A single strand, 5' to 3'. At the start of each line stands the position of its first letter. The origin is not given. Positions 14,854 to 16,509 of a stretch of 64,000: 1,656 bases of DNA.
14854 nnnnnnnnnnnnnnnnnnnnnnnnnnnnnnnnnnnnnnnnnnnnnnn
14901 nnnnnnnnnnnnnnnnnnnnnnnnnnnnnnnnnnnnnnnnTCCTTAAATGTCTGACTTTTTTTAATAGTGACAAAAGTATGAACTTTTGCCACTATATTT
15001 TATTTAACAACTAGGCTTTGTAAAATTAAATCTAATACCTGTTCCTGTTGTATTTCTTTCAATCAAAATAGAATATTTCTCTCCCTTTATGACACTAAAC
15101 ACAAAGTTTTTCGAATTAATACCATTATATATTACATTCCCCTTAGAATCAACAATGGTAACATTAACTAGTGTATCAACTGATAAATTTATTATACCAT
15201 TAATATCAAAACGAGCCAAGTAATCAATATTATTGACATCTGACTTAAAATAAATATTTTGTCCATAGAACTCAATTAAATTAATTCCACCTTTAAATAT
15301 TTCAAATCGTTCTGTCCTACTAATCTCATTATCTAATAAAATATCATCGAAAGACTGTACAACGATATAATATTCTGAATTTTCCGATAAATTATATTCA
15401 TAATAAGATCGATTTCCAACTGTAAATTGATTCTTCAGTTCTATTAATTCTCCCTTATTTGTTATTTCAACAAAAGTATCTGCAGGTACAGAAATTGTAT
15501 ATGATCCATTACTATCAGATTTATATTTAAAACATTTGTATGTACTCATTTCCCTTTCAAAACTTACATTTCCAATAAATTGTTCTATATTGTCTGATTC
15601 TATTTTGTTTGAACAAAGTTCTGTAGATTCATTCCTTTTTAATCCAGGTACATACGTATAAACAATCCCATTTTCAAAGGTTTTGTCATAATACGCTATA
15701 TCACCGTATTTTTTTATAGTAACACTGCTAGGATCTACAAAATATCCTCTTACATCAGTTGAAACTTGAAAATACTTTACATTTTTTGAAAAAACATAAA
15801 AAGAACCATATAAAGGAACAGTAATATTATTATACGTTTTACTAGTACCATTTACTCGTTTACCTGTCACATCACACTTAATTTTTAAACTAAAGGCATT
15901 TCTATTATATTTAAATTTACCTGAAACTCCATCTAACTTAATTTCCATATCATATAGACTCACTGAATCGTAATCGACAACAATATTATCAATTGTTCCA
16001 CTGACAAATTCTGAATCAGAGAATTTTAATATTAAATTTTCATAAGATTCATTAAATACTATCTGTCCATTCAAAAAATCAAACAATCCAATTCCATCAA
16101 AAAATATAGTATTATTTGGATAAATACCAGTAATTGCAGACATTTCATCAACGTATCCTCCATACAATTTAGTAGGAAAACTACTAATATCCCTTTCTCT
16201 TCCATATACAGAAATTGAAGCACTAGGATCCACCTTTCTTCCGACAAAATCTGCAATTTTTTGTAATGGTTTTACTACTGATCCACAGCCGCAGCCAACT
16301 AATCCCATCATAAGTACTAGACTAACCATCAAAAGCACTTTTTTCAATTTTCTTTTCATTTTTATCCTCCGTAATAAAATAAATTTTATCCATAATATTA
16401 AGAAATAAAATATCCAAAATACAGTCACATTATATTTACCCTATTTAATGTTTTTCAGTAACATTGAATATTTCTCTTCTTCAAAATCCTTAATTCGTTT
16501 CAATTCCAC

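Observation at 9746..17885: Radical SAM/SPASM enzyme co-operonic with a lipoprotein, a LolCDE-like ABC system and two BspA-LRR lipoproteins, with no precursor peptide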

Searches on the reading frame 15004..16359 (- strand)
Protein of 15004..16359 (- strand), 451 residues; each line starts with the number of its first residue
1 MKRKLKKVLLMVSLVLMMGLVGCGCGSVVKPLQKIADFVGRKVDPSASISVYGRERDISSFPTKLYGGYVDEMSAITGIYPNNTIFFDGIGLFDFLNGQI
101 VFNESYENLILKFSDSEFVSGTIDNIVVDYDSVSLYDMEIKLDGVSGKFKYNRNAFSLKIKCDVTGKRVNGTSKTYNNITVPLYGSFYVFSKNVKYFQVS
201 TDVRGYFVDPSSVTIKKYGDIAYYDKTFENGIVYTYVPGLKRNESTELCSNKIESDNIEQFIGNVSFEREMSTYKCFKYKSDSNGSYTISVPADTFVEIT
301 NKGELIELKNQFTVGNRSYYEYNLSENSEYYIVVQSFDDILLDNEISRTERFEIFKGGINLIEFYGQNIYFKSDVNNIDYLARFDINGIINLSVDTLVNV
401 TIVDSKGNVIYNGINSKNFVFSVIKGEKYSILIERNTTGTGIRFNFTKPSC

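Call 3: search_protein_families(library=ncbifam, proteins=[window:15004-16359:-], max_evalue=0.01)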
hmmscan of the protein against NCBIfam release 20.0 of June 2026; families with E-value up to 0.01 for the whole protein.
window:15004-16359:- (451 aa): 0 families

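Call 4: search_protein_families(library=pfam, proteins=[window:15004-16359:-], max_evalue=0.01)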
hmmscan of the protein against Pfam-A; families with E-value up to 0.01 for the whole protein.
window:15004-16359:- (451 aa): 0 families

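Call 32: find_homologous_proteins(query=window:15004-16359:-, max_evalue=0.001)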
Query window:15004-16359:- (451 aa): 3 proteins with E <= 0.001 among 4463 candidates.
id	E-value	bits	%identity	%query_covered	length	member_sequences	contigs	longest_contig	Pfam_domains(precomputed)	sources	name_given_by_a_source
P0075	1.8e-291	984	100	100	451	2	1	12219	-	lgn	-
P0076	1.9e-258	876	88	100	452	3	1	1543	-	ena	-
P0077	2.2e-145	503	56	100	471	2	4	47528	-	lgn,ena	-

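Call 37: find_encoding_contigs(protein=P0077, flank=10000, max_places=2)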
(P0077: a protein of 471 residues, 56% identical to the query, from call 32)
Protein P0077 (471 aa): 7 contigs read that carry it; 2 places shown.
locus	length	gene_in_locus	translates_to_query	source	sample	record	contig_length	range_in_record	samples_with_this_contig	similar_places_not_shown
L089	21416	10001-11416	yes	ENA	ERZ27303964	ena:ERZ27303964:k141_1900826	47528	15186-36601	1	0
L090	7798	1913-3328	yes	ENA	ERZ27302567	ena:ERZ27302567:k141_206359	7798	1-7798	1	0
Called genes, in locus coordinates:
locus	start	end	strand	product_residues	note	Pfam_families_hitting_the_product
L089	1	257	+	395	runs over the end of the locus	PF03315:SDH_beta, PF03313:SDH_alpha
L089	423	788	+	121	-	-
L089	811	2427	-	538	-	PF05833:NFACT_N, PF05670:NFACT-R_1, PF18297:NFACT-R_2 (weak)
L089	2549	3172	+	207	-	PF00625:Guanylate_kin, PF13238:AAA_18 (faint)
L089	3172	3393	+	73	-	PF01192:RNA_pol_Rpb6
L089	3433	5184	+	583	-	PF01541:GIY-YIG, PF27096:UvrC_M, PF02151:UVR (weak), PF22920:UvrC_RNaseH, PF08459:UvrC_RNaseH_dom, PF14520:HHH_5 (weak)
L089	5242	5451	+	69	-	PF00196:GerE, PF04545:Sigma70_r4 (weak), PF08281:Sigma70_r4_2, PF08279:HTH_11 (weak)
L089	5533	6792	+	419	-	PF03313:SDH_alpha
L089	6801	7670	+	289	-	PF00929:RNase_T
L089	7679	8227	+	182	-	PF01177:Asp_Glu_race (faint)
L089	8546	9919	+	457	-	PF04055:Radical_SAM, PF13353:Fer4_12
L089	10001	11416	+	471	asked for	-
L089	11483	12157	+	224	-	PF02463:SMC_N (faint), PF13476:AAA_23 (weak), PF00005:ABC_tran, PF13166:AAA_13 (faint), PF13175:AAA_15 (faint), PF13304:AAA_21 (faint)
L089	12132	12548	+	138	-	-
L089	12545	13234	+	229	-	-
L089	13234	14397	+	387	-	PF02687:FtsX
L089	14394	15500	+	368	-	PF13306:LRR_5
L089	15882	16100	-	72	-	-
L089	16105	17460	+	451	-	PF13173:AAA_14, PF13635:DUF4143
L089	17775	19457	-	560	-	PF00753:Lactamase_B, PF12706:Lactamase_B_2, PF22505:RNase_J_b_CASP, PF07521:RMMBL (weak), PF17770:RNase_J_C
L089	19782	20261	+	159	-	-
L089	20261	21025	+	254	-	-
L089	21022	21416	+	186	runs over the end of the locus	-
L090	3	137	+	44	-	?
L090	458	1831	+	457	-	PF04055:Radical_SAM, PF13353:Fer4_12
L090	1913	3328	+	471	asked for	-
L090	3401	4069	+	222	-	PF02463:SMC_N (faint), PF13476:AAA_23 (weak), PF13166:AAA_13 (faint), PF00005:ABC_tran, PF13175:AAA_15 (faint), PF13304:AAA_21 (faint)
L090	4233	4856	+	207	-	-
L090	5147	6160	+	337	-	PF02687:FtsX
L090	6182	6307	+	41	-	-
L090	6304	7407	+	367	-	PF13855:LRR_8 (faint), PF13306:LRR_5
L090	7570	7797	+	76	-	?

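Call 47: predict_structure(alignment_id=A2)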
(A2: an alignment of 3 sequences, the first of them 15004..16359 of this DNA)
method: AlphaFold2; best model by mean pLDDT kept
length: 451 residues; sequences in the alignment: 3
mean_pLDDT: 41.7   pTM: 0.27
mean pLDDT of the five models: 41.7, 40.6, 39.8, 38.0, 35.9
residues with pLDDT >= 90: 0; 70-90: 18; 50-70: 121; < 50: 312
segments of 3 or more residues with pLDDT < 50: 1-56, 58-113, 127-160, 181-276, 303-305, 308-317, 335-379, 381-386
pLDDT, mean of each block of 10 residues (from residue 1): 30 27 24 27 32 45 33 24 28 39 37 50 51 45 35 40 62 66 33 23 26 32 31 21 25 29 37 50 65 53 49 50 66 45 23 24 36 45 50 65 63 70 58 58 53 35
secondary structure, 60 per line:
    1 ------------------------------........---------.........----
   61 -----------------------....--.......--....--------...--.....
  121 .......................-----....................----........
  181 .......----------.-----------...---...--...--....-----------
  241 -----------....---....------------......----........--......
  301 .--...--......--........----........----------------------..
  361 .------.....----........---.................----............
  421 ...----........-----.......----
elements in order: H31-38 E48-56 E84-87 E90-96 E99-102 E111-113 E116-143 E149-168 E173-187 E216-218 E221-223 E226-229 H252-255 E259-262 E275-280 E285-292 E295-301 E304-306 E309-314 E317-324 E329-336 E359-361 E368-372 E377-384 E388-404 E409-423 E428-435 E441-447
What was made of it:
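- The lipoprotein structure model was unusable (pLDDT 42, call 47).
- Tried and rejected: With only three sequences, AlphaFold gave pLDDT 42 (call 47).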

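Call 64: search_protein_representatives(protein=window:15004-16359:-)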
Query: 451 residues. Proteins with E-value up to 0.001 (for the whole library): 6; up to 1e-10: 3; up to 1e-30: 1. The best 6 are listed.
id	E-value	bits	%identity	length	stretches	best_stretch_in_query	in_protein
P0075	5.7e-292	984.4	100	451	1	1-451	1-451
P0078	1.0e-27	113.7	57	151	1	1-130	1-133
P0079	8.6e-11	57.9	90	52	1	1-41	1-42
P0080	1.8e-09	53.5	40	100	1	5-100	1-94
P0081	7.0e-06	41.7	25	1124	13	227-277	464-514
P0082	1.7e-04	37.1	32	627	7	278-333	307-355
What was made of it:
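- Tried and rejected: The exhaustive HMMER search of 1.84 billion representatives found only the protein itself and fragments (call 64).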
